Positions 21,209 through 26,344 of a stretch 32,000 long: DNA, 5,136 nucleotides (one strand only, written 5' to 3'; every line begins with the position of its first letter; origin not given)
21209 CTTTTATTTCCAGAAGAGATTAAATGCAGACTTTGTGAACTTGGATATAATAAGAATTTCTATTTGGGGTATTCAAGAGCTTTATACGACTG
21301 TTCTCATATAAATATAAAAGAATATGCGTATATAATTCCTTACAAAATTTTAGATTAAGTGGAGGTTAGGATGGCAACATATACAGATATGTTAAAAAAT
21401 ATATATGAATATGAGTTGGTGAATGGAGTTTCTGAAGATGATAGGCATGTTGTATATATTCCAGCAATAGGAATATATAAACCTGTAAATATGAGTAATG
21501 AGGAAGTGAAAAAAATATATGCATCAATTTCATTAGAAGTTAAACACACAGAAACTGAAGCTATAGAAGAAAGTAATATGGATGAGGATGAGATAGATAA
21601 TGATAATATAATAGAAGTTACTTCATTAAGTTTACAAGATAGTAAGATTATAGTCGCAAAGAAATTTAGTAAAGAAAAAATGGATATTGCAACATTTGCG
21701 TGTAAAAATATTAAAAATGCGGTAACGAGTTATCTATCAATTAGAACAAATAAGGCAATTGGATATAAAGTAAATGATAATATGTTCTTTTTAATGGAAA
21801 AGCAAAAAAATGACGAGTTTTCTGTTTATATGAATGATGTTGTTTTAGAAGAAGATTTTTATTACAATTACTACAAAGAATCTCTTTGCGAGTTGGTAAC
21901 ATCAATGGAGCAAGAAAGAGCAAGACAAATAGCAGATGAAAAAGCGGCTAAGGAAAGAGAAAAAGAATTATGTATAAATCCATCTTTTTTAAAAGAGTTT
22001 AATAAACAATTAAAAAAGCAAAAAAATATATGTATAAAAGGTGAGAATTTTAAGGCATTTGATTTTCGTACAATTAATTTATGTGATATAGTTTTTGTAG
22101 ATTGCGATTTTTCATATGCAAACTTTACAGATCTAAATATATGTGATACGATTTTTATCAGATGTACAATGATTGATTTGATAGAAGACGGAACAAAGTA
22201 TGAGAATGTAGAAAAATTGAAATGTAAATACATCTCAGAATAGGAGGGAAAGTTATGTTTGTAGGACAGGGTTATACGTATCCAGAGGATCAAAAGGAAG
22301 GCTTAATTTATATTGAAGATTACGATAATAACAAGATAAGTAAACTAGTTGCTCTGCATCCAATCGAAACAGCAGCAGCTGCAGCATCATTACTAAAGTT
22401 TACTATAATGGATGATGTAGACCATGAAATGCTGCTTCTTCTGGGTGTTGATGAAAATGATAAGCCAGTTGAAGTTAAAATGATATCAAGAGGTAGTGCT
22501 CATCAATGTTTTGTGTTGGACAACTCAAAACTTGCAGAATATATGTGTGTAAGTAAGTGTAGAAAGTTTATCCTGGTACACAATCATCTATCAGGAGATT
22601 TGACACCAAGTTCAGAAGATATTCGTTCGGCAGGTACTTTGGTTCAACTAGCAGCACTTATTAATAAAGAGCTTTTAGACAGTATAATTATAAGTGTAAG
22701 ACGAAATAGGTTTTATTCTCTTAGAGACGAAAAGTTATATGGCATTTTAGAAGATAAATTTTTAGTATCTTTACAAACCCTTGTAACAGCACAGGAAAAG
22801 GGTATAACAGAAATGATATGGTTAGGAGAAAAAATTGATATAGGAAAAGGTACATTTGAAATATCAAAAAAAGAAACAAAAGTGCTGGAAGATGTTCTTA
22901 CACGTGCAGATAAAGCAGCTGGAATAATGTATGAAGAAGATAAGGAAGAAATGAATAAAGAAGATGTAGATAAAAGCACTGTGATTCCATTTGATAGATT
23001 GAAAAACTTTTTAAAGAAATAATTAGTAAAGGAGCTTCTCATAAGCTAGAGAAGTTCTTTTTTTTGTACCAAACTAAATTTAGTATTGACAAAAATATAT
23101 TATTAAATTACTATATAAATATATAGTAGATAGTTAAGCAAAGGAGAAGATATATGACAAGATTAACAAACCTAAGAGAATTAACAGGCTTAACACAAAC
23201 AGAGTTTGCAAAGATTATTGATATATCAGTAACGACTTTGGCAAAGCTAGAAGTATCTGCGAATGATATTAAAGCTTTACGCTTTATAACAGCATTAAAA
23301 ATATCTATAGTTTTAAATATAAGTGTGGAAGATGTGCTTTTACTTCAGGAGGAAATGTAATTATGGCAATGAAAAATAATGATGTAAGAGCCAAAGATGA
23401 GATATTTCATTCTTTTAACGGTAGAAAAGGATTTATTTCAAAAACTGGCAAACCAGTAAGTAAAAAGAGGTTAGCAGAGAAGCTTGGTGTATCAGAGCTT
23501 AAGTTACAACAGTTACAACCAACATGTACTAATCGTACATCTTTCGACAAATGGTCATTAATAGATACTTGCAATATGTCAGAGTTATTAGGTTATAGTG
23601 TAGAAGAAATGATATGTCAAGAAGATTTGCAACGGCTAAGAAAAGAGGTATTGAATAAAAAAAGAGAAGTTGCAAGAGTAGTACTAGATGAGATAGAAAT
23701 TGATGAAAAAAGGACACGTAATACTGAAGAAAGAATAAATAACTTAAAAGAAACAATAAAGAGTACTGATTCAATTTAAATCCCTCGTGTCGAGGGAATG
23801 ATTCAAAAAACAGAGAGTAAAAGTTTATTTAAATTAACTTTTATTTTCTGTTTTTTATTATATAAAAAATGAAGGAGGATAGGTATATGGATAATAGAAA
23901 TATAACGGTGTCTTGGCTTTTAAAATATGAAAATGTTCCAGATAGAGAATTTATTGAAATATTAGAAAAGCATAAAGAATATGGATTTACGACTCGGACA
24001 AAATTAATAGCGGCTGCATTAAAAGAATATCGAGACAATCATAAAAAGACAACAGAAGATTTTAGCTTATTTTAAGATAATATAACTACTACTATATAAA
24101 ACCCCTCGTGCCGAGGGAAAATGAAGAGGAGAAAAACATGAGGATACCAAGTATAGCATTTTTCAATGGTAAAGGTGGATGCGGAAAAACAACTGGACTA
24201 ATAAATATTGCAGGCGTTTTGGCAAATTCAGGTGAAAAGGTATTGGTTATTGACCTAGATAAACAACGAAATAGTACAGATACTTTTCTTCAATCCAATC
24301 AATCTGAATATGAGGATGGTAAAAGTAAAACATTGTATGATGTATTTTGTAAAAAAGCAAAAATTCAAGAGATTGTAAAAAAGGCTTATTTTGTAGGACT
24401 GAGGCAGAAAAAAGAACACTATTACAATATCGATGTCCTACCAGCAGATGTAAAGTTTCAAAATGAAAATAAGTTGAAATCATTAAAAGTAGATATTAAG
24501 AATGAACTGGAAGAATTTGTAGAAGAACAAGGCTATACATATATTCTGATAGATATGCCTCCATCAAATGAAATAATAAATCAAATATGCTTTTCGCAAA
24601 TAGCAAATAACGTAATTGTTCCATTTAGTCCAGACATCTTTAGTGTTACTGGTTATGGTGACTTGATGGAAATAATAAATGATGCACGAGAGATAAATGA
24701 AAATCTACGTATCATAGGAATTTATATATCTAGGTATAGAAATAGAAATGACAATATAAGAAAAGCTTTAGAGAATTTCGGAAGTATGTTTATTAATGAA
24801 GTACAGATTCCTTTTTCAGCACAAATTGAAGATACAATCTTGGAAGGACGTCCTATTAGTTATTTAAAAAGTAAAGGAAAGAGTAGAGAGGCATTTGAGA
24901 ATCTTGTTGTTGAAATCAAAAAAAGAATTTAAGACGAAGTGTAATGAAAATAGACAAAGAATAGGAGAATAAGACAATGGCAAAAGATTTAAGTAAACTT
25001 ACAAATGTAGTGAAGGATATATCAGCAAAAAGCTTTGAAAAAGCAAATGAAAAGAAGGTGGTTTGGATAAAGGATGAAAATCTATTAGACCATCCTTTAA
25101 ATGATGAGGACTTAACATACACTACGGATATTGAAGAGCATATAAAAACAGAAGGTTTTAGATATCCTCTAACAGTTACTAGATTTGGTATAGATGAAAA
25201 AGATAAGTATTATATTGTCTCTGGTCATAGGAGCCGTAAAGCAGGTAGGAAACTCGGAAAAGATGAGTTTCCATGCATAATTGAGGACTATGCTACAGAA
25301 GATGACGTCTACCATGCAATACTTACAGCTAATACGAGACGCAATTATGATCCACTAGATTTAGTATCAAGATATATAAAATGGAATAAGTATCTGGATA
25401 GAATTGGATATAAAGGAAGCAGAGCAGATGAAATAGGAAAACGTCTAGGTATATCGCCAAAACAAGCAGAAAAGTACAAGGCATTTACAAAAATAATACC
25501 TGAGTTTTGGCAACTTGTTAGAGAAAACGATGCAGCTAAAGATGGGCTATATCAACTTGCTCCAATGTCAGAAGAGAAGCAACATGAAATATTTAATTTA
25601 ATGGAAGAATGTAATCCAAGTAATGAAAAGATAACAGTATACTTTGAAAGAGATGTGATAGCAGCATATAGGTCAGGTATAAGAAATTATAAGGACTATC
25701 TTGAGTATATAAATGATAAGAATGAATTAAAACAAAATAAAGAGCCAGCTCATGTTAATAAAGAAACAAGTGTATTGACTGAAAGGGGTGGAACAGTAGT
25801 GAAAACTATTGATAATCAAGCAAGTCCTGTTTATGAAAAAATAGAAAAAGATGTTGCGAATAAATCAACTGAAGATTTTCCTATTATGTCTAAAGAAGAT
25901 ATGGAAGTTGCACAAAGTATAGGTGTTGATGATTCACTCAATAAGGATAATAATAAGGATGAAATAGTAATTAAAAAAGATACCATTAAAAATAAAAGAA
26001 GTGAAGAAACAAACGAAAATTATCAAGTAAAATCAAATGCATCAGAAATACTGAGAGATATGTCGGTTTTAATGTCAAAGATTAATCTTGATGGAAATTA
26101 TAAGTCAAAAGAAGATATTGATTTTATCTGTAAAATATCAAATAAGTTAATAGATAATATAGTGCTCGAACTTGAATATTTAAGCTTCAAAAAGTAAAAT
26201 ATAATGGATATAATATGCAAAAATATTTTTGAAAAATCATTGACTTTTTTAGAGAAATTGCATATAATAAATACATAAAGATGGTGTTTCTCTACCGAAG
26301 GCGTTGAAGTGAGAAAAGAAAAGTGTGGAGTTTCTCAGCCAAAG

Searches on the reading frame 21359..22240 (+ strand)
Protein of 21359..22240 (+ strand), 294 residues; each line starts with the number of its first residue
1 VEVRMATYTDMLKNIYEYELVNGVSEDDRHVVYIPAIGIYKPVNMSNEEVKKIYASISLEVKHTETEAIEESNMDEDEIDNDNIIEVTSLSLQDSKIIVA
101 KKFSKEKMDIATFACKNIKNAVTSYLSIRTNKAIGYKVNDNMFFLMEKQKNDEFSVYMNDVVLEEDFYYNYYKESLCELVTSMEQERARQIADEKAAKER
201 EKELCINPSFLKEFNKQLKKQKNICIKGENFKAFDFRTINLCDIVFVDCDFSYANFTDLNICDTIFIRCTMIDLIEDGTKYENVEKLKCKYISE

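Call 14: search_protein_families(library=pfam, proteins=[window:21359-22240:+], max_evalue=0.001)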
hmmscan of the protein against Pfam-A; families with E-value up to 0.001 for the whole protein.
window:21359-22240:+ (294 aa): 1 family
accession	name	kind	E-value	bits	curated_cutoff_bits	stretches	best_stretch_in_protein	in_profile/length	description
PF13599.13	Pentapeptide_4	-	0.00016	22.1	38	1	230-272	12-54/78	Pentapeptide repeat region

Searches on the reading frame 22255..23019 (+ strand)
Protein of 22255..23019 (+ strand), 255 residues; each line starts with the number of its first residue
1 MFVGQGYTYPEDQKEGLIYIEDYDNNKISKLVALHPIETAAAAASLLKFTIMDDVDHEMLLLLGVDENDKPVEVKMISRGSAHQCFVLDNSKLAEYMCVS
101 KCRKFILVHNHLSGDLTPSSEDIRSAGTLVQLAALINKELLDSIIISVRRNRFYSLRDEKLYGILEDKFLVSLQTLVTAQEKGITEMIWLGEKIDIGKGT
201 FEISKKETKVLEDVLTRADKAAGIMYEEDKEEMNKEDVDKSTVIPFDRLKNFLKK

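Call 14: search_protein_families(library=pfam, proteins=[window:22255-23019:+], max_evalue=0.001)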
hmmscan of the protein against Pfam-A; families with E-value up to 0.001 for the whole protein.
window:22255-23019:+ (255 aa): 1 family
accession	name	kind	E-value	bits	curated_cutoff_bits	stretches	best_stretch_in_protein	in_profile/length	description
PF04002.20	RadC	-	1.7e-19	70.4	22.1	1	39-160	3-120/121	RadC-like JAB domain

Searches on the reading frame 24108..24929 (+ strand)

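Call 14: search_protein_families(library=pfam, proteins=[window:24108-24929:+], max_evalue=0.001)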
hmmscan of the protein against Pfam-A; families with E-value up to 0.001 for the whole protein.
window:24108-24929:+ (274 aa): 8 families
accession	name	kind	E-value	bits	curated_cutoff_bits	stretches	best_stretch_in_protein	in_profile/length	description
PF13614.12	AAA_31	-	4e-32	112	27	1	16-202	4-177/177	AAA domain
PF01656.29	CbiA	-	4.8e-18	65.8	25.4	1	16-250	1-125/125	CobQ/CobB/MinD/ParA nucleotide binding domain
PF09140.17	MipZ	-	6.1e-09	36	20.7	1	16-72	3-58/262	ATPase MipZ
PF00142.24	Fer4_NifH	-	8.8e-09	35.7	25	1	19-66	5-52/271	4Fe-4S iron sulfur cluster binding proteins, NifH/frxC family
PF02374.21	ArsA_ATPase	-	1e-08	35.2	24.3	1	16-171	3-153/305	Anion-transporting ATPase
PF10609.15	ParA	-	4e-08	33.4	27.1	1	16-153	6-122/246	NUBPL iron-transfer P-loop NTPase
PF25199.1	nSTAND_NTPase5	-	0.00041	20.6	34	1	10-65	37-93/145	Novel STAND NTPase 5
PF07015.17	VirC1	-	0.00045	20.1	24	0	16-55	4-43/231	VirC1 protein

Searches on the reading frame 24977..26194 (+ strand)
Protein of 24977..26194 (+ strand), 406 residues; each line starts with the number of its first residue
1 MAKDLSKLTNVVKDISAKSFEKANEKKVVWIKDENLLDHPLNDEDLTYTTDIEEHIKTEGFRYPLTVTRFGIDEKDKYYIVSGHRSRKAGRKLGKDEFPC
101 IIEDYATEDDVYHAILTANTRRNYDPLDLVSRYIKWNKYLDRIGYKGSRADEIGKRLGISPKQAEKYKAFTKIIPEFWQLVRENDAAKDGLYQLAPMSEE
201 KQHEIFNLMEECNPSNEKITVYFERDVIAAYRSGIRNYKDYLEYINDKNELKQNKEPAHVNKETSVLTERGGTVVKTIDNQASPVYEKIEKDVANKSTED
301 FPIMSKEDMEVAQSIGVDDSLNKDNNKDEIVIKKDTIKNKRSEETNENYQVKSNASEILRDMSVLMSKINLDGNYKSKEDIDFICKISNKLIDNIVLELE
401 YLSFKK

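Call 14: search_protein_families(library=pfam, proteins=[window:24977-26194:+], max_evalue=0.001)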
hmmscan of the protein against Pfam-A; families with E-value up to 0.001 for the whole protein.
window:24977-26194:+ (406 aa): 1 family
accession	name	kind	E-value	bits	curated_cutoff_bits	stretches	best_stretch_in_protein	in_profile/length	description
PF02195.25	ParB_N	-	0.00032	21.1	26.3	1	50-116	28-91/95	ParB N-terminal domain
